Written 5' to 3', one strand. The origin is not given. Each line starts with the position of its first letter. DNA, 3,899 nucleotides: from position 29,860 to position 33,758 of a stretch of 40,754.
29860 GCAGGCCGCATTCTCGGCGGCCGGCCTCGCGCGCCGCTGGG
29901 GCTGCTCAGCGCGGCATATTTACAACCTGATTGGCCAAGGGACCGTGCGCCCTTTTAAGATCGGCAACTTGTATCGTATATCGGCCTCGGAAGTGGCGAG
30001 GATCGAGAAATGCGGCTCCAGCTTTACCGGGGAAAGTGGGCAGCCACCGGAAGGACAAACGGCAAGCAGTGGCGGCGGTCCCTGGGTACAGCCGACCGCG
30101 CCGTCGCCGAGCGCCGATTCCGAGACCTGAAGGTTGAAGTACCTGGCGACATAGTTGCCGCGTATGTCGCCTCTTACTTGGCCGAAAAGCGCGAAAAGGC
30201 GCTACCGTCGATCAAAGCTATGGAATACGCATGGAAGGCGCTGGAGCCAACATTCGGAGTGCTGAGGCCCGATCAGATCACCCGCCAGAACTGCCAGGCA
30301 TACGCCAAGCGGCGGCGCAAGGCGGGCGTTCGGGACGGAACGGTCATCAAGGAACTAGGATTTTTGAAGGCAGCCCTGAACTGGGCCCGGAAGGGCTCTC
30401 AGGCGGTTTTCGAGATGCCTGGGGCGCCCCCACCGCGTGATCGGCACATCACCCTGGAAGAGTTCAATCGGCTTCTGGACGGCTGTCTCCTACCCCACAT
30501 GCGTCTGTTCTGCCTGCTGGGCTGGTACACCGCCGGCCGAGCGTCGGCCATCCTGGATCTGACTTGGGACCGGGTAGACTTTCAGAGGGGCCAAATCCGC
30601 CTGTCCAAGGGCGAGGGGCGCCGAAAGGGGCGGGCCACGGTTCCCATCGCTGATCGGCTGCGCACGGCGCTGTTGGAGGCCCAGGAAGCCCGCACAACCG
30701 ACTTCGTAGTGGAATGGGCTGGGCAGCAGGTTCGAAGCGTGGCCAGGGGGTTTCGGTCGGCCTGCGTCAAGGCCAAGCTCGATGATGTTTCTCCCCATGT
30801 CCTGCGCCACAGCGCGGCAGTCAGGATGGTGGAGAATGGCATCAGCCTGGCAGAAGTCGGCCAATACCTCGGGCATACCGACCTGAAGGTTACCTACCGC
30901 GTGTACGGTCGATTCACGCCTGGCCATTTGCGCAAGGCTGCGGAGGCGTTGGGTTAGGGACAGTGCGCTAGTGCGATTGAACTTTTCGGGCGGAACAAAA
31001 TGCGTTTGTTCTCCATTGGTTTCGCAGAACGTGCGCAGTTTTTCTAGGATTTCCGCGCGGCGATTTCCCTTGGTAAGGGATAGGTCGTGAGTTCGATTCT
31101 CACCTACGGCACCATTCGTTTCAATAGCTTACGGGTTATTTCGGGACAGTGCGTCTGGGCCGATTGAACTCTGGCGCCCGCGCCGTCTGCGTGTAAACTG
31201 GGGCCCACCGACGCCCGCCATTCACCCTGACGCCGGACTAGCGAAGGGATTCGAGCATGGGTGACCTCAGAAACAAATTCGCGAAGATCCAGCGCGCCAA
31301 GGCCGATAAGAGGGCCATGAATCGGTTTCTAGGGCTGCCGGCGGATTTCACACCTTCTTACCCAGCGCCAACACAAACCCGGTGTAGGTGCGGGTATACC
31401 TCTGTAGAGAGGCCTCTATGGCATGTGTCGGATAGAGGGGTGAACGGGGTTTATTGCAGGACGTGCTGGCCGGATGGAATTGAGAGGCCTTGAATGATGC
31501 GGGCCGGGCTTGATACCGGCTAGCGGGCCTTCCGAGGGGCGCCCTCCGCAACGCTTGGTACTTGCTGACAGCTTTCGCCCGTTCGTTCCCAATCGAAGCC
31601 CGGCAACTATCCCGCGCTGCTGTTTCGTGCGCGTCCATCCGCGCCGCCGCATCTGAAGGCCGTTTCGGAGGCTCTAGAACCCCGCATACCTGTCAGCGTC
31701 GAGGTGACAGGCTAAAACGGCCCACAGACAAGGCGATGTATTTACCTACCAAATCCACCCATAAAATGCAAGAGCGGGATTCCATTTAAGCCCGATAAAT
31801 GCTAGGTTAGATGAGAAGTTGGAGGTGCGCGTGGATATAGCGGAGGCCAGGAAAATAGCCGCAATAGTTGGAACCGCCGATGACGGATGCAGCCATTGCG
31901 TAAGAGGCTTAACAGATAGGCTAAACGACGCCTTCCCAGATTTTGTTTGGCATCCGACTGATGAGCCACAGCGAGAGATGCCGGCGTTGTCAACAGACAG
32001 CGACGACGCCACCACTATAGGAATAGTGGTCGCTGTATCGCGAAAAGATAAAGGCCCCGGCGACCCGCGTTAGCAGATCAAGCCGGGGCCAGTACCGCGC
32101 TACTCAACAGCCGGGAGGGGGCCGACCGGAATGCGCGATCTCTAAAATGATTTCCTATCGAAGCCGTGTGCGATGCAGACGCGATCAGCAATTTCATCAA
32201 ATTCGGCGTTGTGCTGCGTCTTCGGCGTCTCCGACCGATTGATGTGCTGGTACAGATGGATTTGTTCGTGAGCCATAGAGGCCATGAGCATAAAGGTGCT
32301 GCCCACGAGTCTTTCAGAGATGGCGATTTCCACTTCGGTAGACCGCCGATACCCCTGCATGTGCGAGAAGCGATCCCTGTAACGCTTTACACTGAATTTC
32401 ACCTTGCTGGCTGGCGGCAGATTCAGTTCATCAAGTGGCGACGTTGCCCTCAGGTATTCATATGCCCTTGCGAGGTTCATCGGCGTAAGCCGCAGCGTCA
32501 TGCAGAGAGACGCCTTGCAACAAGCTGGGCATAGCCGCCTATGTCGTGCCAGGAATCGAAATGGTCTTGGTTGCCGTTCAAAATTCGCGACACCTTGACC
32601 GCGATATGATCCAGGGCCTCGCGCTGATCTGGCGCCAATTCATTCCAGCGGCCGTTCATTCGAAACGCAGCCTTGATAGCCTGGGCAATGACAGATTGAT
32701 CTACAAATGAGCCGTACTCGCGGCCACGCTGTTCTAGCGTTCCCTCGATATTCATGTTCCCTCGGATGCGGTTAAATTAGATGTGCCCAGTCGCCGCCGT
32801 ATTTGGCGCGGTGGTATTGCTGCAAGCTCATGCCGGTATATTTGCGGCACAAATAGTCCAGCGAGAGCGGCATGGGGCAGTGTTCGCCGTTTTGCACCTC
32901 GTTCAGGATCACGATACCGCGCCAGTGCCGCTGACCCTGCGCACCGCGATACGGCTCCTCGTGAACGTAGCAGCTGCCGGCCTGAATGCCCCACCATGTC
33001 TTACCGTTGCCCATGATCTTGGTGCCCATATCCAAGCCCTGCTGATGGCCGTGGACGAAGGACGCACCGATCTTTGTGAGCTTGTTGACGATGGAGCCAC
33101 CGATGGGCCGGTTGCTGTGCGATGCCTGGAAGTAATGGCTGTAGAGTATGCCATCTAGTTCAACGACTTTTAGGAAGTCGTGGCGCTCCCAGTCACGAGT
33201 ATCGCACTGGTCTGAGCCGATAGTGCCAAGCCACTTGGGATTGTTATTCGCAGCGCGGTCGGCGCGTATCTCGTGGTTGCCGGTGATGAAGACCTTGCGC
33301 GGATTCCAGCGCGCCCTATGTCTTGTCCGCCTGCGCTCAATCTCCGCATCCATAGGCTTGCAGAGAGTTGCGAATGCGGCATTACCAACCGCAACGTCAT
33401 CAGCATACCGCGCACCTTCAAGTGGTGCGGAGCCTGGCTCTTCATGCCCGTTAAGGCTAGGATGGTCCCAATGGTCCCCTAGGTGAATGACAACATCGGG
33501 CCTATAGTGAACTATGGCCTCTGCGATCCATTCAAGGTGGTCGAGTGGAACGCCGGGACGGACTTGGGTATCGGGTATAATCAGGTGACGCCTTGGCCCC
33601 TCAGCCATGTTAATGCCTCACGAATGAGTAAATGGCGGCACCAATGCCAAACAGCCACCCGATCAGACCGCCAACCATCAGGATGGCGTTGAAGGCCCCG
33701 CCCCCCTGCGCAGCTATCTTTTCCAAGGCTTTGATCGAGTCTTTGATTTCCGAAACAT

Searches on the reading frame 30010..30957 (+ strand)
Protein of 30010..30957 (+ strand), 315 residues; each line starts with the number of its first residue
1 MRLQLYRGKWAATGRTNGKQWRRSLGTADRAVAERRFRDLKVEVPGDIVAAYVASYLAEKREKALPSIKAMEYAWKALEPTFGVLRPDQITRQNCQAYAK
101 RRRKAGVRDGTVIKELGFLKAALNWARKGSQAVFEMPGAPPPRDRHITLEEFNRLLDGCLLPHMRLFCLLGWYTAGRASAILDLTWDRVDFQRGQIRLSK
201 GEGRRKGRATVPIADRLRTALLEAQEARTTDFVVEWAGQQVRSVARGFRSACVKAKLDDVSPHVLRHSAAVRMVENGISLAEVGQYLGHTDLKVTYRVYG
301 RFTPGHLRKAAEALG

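Call 20: search_protein_families(library=phrogs, proteins=[window:30010-30957:+], max_evalue=0.001)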
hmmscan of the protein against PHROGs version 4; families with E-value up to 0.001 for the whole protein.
window:30010-30957:+ (315 aa): 6 families
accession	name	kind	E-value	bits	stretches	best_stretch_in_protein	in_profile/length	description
phrog_1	-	integration and excision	3.6e-53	182.8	1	7-314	121-447/611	integrase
phrog_216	-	integration and excision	1.1e-28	101.2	1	128-313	41-235/301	integrase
phrog_7685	-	integration and excision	3.4e-10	40.9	1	209-314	129-235/240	integrase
phrog_25190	-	integration and excision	1.1e-08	36.4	1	241-312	28-99/109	integrase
phrog_7269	-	integration and excision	0.00022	22.1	1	259-310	27-77/89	integrase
phrog_23271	-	unknown function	0.00045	21.1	1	259-297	8-46/67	-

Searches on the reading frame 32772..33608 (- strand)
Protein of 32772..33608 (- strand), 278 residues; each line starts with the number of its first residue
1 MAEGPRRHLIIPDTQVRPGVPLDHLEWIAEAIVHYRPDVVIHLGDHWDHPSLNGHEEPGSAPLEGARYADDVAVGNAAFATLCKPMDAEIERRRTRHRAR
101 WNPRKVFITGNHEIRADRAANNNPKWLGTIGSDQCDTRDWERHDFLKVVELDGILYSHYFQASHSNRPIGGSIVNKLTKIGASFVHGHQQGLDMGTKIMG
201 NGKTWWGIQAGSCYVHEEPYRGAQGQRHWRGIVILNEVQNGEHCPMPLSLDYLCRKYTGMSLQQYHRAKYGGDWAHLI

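Call 30: search_protein_families(library=phrogs, proteins=[window:32772-33608:-], max_evalue=0.001)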
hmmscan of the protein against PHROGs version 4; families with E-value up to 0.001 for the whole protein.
window:32772-33608:- (278 aa): 1 family
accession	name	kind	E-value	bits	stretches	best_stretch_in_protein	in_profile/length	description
phrog_221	-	other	3.6e-49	168.9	1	5-254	111-352/367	metallo-phosphoesterase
